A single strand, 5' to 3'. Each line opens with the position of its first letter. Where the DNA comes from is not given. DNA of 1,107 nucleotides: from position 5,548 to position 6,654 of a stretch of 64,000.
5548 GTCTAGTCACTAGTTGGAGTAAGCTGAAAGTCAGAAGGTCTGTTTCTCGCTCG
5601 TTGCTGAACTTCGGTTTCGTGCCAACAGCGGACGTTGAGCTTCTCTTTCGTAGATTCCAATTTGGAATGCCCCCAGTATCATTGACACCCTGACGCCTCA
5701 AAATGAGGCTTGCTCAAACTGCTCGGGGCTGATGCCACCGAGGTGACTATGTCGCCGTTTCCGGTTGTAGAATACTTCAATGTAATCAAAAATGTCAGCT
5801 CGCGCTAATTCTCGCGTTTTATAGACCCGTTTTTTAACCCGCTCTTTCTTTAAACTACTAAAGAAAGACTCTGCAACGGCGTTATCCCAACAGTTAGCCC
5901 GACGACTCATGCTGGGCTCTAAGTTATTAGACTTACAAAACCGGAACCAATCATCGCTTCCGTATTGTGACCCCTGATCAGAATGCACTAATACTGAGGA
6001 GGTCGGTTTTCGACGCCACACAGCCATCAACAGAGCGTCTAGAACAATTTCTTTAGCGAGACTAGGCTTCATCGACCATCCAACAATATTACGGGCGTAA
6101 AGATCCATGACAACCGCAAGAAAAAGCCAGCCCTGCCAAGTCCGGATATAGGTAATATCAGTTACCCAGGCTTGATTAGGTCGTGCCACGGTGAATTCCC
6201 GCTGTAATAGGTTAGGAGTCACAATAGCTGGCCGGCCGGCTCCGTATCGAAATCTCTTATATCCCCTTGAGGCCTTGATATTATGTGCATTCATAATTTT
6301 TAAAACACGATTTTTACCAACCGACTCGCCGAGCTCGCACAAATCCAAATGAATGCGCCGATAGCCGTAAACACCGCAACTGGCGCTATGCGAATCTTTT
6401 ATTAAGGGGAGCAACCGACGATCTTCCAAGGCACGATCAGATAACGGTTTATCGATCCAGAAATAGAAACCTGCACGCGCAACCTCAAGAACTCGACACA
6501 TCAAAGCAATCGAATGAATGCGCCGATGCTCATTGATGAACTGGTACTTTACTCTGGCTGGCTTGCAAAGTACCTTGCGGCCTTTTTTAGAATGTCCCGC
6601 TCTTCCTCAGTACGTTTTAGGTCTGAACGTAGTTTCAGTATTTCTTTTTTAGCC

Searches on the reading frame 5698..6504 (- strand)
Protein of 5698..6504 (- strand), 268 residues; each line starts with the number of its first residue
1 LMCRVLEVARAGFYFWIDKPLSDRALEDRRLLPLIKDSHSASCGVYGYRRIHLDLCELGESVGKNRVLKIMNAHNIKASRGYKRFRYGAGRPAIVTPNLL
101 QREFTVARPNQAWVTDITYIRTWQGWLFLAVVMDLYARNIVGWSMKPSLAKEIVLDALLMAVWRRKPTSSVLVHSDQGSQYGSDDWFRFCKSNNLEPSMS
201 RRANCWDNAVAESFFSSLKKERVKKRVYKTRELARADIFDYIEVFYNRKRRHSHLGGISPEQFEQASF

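Call 72: search_protein_families(library=pfam, proteins=[window:5698-6504:-], max_evalue=0.1)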
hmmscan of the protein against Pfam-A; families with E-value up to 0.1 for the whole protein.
window:5698-6504:- (268 aa): 5 families
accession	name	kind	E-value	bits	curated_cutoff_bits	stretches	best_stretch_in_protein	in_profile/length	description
PF00665.32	rve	-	7.1e-26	90.9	32.6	1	108-205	3-102/102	Integrase core domain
PF13333.12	rve_2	-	4.1e-16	59.3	22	1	212-267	1-55/56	Integrase core domain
PF13276.12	HTH_21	-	6.3e-13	49.2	28.1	1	28-83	3-59/60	HTH-like domain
PF13683.12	rve_3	-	9.6e-10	38.5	26.5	1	195-260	3-67/67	Integrase core domain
PF20059.4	DUF6458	-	0.04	14.6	27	1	139-180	30-70/78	Domain of unknown function (DUF6458)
